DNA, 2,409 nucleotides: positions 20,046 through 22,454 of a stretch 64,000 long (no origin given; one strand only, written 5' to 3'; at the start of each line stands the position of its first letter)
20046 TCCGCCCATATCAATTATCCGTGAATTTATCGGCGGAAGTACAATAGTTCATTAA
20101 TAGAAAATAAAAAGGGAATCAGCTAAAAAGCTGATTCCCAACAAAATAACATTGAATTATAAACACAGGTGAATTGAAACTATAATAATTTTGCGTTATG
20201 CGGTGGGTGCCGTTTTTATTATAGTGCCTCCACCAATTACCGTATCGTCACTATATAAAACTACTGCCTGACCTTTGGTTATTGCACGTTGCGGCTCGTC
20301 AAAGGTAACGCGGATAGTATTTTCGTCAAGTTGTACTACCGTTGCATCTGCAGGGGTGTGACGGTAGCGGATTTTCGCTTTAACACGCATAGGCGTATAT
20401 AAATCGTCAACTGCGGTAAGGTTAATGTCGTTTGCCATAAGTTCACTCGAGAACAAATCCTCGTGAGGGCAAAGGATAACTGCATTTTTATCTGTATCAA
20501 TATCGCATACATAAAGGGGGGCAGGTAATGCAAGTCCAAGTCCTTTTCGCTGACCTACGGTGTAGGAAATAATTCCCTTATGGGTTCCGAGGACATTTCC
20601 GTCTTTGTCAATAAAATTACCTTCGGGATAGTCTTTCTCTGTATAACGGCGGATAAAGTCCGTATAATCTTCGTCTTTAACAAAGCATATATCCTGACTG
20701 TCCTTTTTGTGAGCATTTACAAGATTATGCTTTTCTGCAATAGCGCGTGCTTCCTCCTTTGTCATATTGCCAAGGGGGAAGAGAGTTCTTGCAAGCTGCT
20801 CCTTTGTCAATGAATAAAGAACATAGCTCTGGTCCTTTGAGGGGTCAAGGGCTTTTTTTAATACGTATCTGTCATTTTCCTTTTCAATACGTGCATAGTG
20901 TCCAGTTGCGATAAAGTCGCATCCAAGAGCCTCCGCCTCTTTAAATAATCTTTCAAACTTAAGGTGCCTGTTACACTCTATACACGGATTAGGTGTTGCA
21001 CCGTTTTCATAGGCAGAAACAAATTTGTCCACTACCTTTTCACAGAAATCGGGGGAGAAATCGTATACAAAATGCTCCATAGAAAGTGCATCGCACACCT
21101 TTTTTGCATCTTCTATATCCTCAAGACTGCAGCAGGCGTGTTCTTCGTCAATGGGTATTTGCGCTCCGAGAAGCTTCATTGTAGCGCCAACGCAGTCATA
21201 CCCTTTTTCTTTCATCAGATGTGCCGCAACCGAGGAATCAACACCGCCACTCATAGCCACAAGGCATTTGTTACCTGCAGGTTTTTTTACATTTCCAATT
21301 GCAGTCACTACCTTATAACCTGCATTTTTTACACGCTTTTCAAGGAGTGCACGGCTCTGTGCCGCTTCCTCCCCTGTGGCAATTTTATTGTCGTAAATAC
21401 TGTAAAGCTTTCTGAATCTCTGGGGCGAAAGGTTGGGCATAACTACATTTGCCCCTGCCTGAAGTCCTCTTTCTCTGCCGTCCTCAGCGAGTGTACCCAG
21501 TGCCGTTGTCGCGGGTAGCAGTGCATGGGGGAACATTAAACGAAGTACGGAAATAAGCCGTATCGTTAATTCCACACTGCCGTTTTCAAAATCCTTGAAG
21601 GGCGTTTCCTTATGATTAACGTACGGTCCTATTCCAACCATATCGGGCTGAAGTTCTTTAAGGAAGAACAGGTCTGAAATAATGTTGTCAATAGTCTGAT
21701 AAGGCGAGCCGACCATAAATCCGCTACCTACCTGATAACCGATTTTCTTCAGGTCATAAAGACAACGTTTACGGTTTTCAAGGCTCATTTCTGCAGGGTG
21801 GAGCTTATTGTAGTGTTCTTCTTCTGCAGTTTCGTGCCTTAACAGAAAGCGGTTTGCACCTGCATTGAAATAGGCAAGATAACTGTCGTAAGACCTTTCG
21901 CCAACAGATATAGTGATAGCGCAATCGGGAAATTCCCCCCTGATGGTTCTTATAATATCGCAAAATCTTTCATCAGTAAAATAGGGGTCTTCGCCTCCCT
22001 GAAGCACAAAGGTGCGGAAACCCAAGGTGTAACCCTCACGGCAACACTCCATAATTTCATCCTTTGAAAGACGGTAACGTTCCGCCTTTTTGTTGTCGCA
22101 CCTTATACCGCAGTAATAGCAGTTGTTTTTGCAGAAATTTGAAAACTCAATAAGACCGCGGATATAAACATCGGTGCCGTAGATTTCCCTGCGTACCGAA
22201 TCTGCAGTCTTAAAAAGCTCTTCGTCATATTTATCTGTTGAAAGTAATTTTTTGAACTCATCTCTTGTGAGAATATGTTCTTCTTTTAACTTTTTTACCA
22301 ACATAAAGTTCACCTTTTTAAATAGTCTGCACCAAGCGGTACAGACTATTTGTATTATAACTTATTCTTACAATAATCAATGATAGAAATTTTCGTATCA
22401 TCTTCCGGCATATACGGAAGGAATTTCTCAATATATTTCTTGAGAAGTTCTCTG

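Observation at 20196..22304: HydE radical-SAM hydrogenase maturase fused in-frame to the tRNA thiolase MnmA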

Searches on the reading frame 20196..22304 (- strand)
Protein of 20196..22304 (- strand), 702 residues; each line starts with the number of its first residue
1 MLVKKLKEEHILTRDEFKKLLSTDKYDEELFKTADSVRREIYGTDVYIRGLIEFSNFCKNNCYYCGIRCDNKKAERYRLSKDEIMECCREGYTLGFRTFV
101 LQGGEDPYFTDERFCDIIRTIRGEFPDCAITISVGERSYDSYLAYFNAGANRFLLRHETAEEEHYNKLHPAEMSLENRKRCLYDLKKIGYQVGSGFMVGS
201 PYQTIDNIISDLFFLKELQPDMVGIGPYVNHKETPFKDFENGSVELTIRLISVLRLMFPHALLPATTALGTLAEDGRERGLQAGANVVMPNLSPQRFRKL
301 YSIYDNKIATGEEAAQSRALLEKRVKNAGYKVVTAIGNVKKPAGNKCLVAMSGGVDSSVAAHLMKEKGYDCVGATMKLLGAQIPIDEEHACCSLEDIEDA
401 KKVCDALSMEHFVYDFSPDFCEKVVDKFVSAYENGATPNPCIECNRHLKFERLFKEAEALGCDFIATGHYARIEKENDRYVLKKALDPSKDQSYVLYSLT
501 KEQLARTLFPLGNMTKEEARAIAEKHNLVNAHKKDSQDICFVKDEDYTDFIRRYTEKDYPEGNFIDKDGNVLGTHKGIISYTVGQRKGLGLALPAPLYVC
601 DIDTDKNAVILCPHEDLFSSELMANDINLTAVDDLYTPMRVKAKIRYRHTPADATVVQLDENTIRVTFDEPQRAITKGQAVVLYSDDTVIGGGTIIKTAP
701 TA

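Call 3: search_protein_families(library=pfam, proteins=[window:20199-22304:-], max_evalue=0.01)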
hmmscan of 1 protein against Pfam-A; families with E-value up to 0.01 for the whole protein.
window:20199-22304:- (702 aa): 8 families
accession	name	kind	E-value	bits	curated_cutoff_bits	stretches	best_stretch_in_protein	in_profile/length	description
PF03054.22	tRNA_Me_trans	-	4.2e-76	255.6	20.6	1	346-543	2-201/202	tRNA methyl transferase HUP domain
PF20258.4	tRNA_Me_trans_C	-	8.6e-20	71.3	20.6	1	620-695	2-77/77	Aminomethyltransferase beta-barrel domain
PF20259.3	tRNA_Me_trans_M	-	1e-19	70.3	27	1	549-612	2-65/66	tRNA methyl transferase PRC-barrel domain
PF04055.27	Radical_SAM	-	7.7e-14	52.6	29.5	1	52-212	1-163/166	Radical SAM superfamily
PF02540.23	NAD_synthase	-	1.2e-05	25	21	1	338-418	12-83/242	NAD synthase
PF00733.27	Asn_synthase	-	6e-05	23.3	21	1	348-434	21-97/354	Asparagine synthase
PF01171.26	ATP_bind_3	-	0.0025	18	27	1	347-529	2-162/182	PP-loop family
PF02568.20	ThiI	-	0.0076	16.3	20.5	0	346-419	5-75/197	Thiamine biosynthesis protein (ThiI)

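Call 4: search_protein_families(library=ncbifam, proteins=[window:20199-22304:-], max_evalue=0.01)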
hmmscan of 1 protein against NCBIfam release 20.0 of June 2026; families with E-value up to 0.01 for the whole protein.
window:20199-22304:- (702 aa): 40 families (the best 25 are shown)
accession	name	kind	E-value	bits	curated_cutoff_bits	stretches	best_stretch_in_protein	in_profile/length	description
TIGR03956.1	rSAM_HydE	equivalog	1.9e-167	556.7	254.6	1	2-338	1-339/340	[FeFe] hydrogenase H-cluster radical SAM maturase HydE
NF001138.1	PRK00143.1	equivalog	5e-133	443.3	284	1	347-695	2-345/345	tRNA 2-thiouridine(34) synthase MnmA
TIGR00420.1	trmU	equivalog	6.2e-113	377.2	236.95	1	346-695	2-351/351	tRNA 2-thiouridine(34) synthase MnmA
NF011258.0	PRK14664.1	equivalog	7.8e-80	268.6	680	1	345-695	6-345/362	tRNA 2-thiouridine(34) synthase MnmA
NF011259.0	PRK14665.1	equivalog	5.7e-76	255.8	364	1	345-696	6-359/360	tRNA 2-thiouridine(34) synthase MnmA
TIGR03910.1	pyrrolys_PylB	equivalog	4.2e-53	180.5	348.2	1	2-313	8-321/347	methylornithine synthase PylB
TIGR00433.2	bioB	equivalog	9.2e-23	80.9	225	1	12-289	3-282/307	biotin synthase BioB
TIGR03551.1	F420_cofH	equivalog_domain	6.4e-19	68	374.1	1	13-130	2-121/345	5-amino-6-(D-ribitylamino)uracil--L-tyrosine 4-hydroxyphenyl transferase CofH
TIGR02351.2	thiH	equivalog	7.3e-18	64.8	380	1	8-171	31-194/364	2-iminoacetate synthase ThiH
TIGR03699.1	menaquin_MqnC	equivalog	8.7e-17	61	428.1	1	12-131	3-124/342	cyclic dehypoxanthinyl futalosine synthase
TIGR03955.1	rSAM_HydG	equivalog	1e-16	60.5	312.15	1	2-171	37-213/470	[FeFe] hydrogenase H-cluster radical SAM maturase HydG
NF006687.0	PRK09234.1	equivalog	6.5e-16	57.6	1018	1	5-128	485-611/849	bifunctional FO biosynthesis protein CofGH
NF005609.0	PRK07360.1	equivalog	1.9e-13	49.9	426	1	5-130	14-144/374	7,8-didemethyl-8-hydroxy-5-deazariboflavin synthase subunit CofH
TIGR00423.1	TIGR00423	subfamily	4.6e-13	49.1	260.25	1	52-130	9-87/310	CofH family radical SAM protein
NF006276.0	PRK08444.1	equivalog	8.3e-13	48.1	560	1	2-130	3-131/353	aminofutalosine synthase MqnE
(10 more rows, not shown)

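Call 5: find_homologous_proteins(query=window:20199-22304:-, max_evalue=1e-10)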
Query window:20199-22304:- (702 aa): 6718 proteins with E <= 1e-10 among 8000 candidates; the best 120 are listed.
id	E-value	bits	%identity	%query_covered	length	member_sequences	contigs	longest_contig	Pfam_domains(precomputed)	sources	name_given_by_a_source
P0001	0.0e+0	1554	96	99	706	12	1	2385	PF20259.4,PF03054.23,PF04055.28,PF20258.5,PF02540.24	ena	-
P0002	0.0e+0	1462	89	99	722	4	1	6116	PF20259.4,PF03054.23,PF04055.28,PF20258.5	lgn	-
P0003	0.0e+0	1447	89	99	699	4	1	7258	PF00733.28,PF20259.4,PF03054.23,PF04055.28,PF20258.5,PF02540.24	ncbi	-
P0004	0.0e+0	1422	86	99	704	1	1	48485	PF20259.4,PF03054.23,PF04055.28,PF20258.5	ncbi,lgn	-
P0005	0.0e+0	1258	77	99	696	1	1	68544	PF20259.4,PF03054.23,PF04055.28,PF20258.5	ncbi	-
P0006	0.0e+0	1213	74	99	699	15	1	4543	PF20259.4,PF03054.23,PF04055.28,PF20258.5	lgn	-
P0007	0.0e+0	1102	96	71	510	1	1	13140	PF20259.4,PF03054.23,PF20258.5,PF02540.24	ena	-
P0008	2.9e-288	976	63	99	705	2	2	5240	PF00733.28,PF20259.4,PF03054.23,PF04055.28,PF20258.5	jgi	-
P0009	5.1e-163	562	57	46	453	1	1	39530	PF04055.28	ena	-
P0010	2.8e-159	550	53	50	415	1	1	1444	PF20259.4,PF03054.23,PF20258.5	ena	-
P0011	5.0e-159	549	70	48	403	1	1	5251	PF04055.28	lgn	-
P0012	2.8e-157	543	68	48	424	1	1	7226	PF04055.28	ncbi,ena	-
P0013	3.5e-154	533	66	48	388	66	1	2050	PF04055.28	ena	-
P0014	1.4e-153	531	68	48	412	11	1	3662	PF04055.28,PF06968.19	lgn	-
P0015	3.9e-152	526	65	48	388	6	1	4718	PF04055.28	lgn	-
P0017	2.3e-149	517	63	48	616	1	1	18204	PF13847.13,PF13489.13,PF02353.27,PF05175.21,PF13649.13,PF04055.28,PF01209.25,PF08241.19,PF08242.19,PF05891.19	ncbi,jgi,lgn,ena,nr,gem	ncbi:MAG: [FeFe] hydrogenase H-cluster radical SAM maturase HydE [Turicibacter sp.]|nr:[FeFe] hydrog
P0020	2.2e-147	510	50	67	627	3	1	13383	PF04055.28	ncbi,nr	ncbi:MAG: [FeFe] hydrogenase H-cluster radical SAM maturase HydE [Synergistaceae bacterium]|nr:[FeFe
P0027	4.0e-143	496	61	53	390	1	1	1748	PF20259.4,PF03054.23,PF20258.5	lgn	-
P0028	5.3e-142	493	50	67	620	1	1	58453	PF04055.28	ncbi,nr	ncbi:hypothetical protein FACS1894216_03720 [Synergistales bacterium]|nr:hypothetical protein FACS18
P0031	7.5e-141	489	62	48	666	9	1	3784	PF12706.14,PF04055.28,PF00753.34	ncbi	-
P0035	5.8e-140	486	61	50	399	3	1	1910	PF20259.4,PF03054.23,PF20258.5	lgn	-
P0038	6.6e-139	482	54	52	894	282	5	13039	PF04055.28,PF06968.19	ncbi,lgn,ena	-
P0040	1.3e-138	481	61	50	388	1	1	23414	PF20259.4,PF03054.23,PF20258.5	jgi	-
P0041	2.1e-138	481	-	-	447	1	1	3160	PF20259.4,PF03054.23,PF06508.20,PF20258.5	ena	-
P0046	7.6e-137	476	57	54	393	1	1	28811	PF20259.4,PF03054.23,PF20258.5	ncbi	-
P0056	1.3e-134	468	58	50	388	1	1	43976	PF20259.4,PF03054.23,PF20258.5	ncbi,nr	ncbi:MAG: tRNA 2-thiouridine(34) synthase MnmA [Clostridiales bacterium]|nr:tRNA 2-thiouridine(34) s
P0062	3.2e-134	467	55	50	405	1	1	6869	PF20259.4,PF03054.23,PF20258.5,PF02540.24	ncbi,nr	ncbi:MAG: tRNA 2-thiouridine(34) synthase MnmA [Lachnospiraceae bacterium]|nr:tRNA 2-thiouridine(34)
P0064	3.7e-134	467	59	50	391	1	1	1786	PF20259.4,PF03054.23,PF20258.5,PF02540.24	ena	-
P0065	5.8e-134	466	58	50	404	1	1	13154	PF20259.4,PF03054.23,PF02568.21,PF20258.5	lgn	-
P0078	4.2e-132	460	60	50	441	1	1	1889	PF20259.4,PF03054.23,PF02568.21,PF20258.5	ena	-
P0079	4.8e-132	460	60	50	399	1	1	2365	PF20259.4,PF03054.23,PF20258.5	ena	-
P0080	5.7e-132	459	54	49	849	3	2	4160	PF04055.28,PF06968.19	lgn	-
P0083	1.5e-131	458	56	53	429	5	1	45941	PF20259.4,PF03054.23,PF02568.21,PF20258.5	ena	-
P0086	2.1e-131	458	57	50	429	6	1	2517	PF20259.4,PF03054.23,PF20258.5,PF02540.24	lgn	-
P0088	4.2e-131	457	60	50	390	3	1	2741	PF20259.4,PF03054.23,PF02568.21,PF20258.5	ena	-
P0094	5.5e-131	456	57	50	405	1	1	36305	PF20259.4,PF03054.23,PF02568.21,PF20258.5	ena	-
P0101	1.7e-130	455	61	48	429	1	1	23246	PF20259.4,PF03054.23,PF20258.5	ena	-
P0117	1.8e-129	451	57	52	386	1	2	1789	PF20259.4,PF03054.23,PF20258.5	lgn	-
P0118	1.8e-129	451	43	71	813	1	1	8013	PF04055.28,PF06968.19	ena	-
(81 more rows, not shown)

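Call 9: find_encoding_contigs(protein=P0005, flank=10000, max_places=3)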
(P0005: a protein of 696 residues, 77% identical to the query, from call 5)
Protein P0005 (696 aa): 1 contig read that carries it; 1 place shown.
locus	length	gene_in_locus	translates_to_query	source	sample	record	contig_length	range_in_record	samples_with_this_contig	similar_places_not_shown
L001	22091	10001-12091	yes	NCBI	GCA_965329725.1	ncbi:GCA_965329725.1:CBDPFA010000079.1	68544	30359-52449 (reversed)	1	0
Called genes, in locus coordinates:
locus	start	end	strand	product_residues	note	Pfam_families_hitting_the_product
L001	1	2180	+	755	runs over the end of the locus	PF04760:IF2_N, PF00009:GTP_EFTU, PF00071:Ras (weak), PF01926:MMR_HSR1, PF03144:GTP_EFTU_D2 (faint), PF22042:EF-G_D2, PF11987:IF-2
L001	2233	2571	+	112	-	PF02033:RBFA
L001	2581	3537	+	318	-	PF01368:DHH, PF02272:DHHA1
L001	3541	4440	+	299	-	PF01509:TruB_N, PF16198:TruB_C_2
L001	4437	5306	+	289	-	PF06574:FAD_syn, PF01687:Flavokinase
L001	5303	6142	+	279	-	PF01734:Patatin, PF19890:DUF6363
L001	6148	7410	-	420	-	PF01078:Mg_chelatase (faint), PF05496:RuvB_N, PF00158:Sigma54_activat (faint), PF14532:Sigma54_activ_2, PF00004:AAA, PF07728:AAA_5 (weak), PF16193:AAA_assoc_2, PF12002:MgsA_C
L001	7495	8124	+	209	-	PF00730:HhH-GPD, PF00633:HHH (weak)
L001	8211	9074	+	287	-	-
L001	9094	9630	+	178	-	PF14277:DUF4364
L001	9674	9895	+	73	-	PF10509:GalKase_gal_bdg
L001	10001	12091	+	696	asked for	PF04055:Radical_SAM, PF03054:tRNA_Me_trans, PF20259:tRNA_Me_trans_M, PF20258:tRNA_Me_trans_C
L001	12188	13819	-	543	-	PF00485:PRK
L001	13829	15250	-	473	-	PF04055:Radical_SAM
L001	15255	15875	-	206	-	PF00753:Lactamase_B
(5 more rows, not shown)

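Call 10: find_encoding_contigs(protein=P0004, flank=10000, max_places=3)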
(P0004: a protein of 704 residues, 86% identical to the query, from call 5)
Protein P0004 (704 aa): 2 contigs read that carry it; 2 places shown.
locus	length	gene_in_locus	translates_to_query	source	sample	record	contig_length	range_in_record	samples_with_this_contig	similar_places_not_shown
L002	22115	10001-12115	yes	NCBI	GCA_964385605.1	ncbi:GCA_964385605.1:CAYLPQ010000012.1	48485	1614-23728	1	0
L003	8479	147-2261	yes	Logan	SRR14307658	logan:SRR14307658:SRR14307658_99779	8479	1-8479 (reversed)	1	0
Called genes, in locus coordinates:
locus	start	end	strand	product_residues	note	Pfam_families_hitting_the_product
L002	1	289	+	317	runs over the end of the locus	PF01368:DHH, PF02272:DHHA1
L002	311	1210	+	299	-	PF01509:TruB_N, PF16198:TruB_C_2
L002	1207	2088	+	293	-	PF06574:FAD_syn, PF01687:Flavokinase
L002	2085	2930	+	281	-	PF01734:Patatin, PF19890:DUF6363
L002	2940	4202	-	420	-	PF01078:Mg_chelatase (faint), PF05496:RuvB_N, PF00158:Sigma54_activat (faint), PF14532:Sigma54_activ_2, PF00004:AAA, PF07728:AAA_5 (weak), PF16193:AAA_assoc_2, PF12002:MgsA_C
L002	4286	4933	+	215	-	PF00730:HhH-GPD, PF00633:HHH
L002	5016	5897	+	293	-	-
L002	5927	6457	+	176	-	PF14277:DUF4364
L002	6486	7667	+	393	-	PF10509:GalKase_gal_bdg, PF00288:GHMP_kinases_N, PF08544:GHMP_kinases_C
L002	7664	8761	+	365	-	PF04909:Amidohydro_2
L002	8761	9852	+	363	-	PF04909:Amidohydro_2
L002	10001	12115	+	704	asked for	PF04055:Radical_SAM, PF03054:tRNA_Me_trans, PF20259:tRNA_Me_trans_M, PF20258:tRNA_Me_trans_C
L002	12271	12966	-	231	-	PF01261:AP_endonuc_2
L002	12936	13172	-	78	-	-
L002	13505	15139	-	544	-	PF00485:PRK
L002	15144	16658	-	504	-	PF04055:Radical_SAM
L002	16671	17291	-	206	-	PF23023:Anti-Pycsar_Apyc1 (weak), PF00753:Lactamase_B, PF19583:ODP (weak), PF12706:Lactamase_B_2 (weak)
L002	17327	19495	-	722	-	PF13328:HD_4, PF01966:HD, PF04607:RelA_SpoT, PF02824:TGS, PF19296:RelA_AH, PF28438:RelA_RIS, PF01842:ACT (weak), PF13291:ACT_4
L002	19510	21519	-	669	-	PF01368:DHH, PF02272:DHHA1, PF17768:RecJ_OB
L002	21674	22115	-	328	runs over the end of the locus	PF04909:Amidohydro_2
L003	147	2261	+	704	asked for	PF04055:Radical_SAM, PF03054:tRNA_Me_trans, PF20259:tRNA_Me_trans_M, PF20258:tRNA_Me_trans_C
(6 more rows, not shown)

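Call 12: find_encoding_contigs(protein=P0012, flank=8000, max_places=3)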
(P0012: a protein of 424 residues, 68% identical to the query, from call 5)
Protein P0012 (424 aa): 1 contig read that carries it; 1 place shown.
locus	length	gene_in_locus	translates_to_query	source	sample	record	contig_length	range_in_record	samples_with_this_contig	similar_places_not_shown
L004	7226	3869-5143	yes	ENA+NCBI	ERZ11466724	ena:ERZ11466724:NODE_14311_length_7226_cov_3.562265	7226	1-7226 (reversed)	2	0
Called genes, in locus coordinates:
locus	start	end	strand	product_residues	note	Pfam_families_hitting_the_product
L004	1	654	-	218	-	?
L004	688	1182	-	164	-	PF01257:2Fe-2S_thioredx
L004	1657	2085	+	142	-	PF13581:HATPase_c_2 (weak), PF02518:HATPase_c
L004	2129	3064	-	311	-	PF00781:DAGK_cat, PF19279:YegS_C (weak)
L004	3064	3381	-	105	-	-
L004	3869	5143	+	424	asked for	PF04055:Radical_SAM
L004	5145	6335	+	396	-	PF00266:Aminotran_5, PF01212:Beta_elim_lyase (weak), PF01041:DegT_DnrJ_EryC1 (weak)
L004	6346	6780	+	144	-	PF01592:NifU_N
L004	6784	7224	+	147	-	?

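Call 13: find_encoding_contigs(protein=P0040, flank=8000, max_places=3)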
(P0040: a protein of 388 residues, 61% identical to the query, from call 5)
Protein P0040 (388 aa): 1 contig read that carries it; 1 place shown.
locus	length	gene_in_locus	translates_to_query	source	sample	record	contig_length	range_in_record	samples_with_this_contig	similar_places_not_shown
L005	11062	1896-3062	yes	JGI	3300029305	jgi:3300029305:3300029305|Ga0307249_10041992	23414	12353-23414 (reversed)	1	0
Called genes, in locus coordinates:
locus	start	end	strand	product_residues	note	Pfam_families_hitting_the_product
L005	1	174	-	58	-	?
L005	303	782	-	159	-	PF18998:Flg_new_2 (weak)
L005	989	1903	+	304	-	PF02445:NadA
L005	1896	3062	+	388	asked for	PF03054:tRNA_Me_trans, PF20259:tRNA_Me_trans_M, PF20258:tRNA_Me_trans_C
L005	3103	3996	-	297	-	PF00126:HTH_1, PF03466:LysR_substrate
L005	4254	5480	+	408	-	PF00109:ketoacyl-synt, PF00108:Thiolase_N, PF02801:Ketoacyl-synt_C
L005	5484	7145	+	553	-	PF00501:AMP-binding, PF13193:AMP-binding_C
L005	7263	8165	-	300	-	PF00294:PfkB, PF08543:Phos_pyr_kin (weak)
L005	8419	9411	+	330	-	PF13855:LRR_8 (faint), PF13306:LRR_5, PF00404:Dockerin_1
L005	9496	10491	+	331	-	PF13855:LRR_8 (faint), PF13306:LRR_5, PF00404:Dockerin_1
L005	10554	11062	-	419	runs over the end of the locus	-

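Call 15: find_encoding_contigs(protein=P0011, flank=8000, max_places=3)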
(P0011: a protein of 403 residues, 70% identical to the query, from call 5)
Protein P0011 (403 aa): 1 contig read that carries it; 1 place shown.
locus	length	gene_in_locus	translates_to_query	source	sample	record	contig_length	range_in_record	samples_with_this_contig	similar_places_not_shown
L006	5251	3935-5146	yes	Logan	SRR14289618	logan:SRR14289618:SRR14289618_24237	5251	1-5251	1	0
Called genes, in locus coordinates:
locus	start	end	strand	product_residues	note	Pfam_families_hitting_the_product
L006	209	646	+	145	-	PF02082:Rrf2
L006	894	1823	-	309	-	PF00291:PALP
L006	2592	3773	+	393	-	PF00155:Aminotran_1_2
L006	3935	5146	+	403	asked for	PF04055:Radical_SAM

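Call 16: find_encoding_contigs(protein=P0008, flank=8000, max_places=3)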
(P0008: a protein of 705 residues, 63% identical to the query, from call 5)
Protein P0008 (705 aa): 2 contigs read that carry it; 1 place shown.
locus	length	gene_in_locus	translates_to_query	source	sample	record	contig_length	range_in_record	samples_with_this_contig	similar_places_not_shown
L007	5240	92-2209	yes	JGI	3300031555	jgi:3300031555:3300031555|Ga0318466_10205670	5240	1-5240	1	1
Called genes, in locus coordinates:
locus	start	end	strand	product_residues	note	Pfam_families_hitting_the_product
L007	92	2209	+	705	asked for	PF04055:Radical_SAM, PF00733:Asn_synthase (weak), PF03054:tRNA_Me_trans, PF20259:tRNA_Me_trans_M, PF20258:tRNA_Me_trans_C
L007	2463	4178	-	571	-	PF14903:WG_beta_rep (weak), PF07833:Cu_amine_oxidN1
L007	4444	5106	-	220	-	PF06971:Put_DNA-bind_N, PF02629:CoA_binding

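Call 17: find_encoding_contigs(protein=P0009, flank=8000, max_places=3)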
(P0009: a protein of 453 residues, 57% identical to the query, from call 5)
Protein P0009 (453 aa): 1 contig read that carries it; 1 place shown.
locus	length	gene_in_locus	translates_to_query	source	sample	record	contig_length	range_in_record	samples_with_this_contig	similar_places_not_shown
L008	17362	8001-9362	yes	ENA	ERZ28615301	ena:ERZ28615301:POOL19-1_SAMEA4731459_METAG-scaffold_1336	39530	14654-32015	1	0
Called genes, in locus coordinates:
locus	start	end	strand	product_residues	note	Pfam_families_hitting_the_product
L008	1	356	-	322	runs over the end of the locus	PF13545:HTH_Crp_2 (weak), PF04198:Sugar-bind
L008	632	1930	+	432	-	PF06541:ABC_trans_CmpB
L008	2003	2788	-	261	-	PF00702:Hydrolase (faint), PF08282:Hydrolase_3, PF05116:S6PP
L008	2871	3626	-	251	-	PF01113:DapB_N, PF05173:DapB_C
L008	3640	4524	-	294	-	PF00701:DHDPS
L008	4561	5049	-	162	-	PF02572:CobA_CobO_BtuR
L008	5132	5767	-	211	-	PF00436:SSB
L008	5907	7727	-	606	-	PF00009:GTP_EFTU, PF22042:EF-G_D2 (weak), PF03144:GTP_EFTU_D2, PF00679:EFG_C, PF21018:BipA_C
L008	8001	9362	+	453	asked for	PF04055:Radical_SAM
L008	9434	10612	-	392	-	PF00091:Tubulin, PF12327:FtsZ_C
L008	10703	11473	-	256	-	-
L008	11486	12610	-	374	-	PF01098:FTSW_RODA_SPOVE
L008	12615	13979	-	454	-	PF21799:MurD-like_N, PF08245:Mur_ligase_M, PF02875:Mur_ligase_C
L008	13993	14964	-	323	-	PF10555:MraY_sig1 (weak), PF00953:Glycos_transf_4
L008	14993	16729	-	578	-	PF03717:PBP_dimer, PF00905:Transpeptidase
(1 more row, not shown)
